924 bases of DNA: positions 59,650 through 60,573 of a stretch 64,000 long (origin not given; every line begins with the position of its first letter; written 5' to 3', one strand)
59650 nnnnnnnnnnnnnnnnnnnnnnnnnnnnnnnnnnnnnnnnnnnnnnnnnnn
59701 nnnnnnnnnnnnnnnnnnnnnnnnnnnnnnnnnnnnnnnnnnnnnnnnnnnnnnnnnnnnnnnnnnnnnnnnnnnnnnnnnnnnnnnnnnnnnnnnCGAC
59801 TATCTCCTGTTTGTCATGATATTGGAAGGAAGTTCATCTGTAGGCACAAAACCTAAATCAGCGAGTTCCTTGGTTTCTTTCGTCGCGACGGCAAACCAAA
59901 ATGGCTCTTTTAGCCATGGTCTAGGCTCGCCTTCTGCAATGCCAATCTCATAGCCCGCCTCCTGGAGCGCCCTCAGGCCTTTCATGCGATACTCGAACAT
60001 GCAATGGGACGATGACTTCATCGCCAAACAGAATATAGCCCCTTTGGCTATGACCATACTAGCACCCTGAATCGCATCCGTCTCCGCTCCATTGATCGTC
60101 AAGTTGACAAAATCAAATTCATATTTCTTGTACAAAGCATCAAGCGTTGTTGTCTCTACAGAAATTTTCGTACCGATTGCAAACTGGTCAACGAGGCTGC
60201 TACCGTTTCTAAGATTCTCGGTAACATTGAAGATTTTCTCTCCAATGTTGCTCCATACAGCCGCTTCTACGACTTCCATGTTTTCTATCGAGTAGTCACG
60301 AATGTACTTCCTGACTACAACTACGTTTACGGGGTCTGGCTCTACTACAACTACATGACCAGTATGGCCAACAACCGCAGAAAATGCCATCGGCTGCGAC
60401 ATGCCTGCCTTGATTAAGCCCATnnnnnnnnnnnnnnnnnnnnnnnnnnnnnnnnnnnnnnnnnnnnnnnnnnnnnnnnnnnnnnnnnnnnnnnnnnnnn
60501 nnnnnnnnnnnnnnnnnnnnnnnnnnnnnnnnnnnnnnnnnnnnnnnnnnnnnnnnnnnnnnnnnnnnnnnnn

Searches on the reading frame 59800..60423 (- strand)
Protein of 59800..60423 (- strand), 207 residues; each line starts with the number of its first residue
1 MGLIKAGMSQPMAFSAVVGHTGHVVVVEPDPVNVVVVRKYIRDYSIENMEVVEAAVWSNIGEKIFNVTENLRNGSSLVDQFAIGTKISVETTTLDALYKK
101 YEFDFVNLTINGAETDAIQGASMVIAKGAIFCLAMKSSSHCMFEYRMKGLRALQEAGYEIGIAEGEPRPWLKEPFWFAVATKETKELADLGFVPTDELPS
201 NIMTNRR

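Call 96: find_encoding_contigs(protein=window:59800-60423:-, flank=10000, max_places=6)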
Protein window:59800-60423:- (207 aa): no gene with exactly this product is on record in the collection.
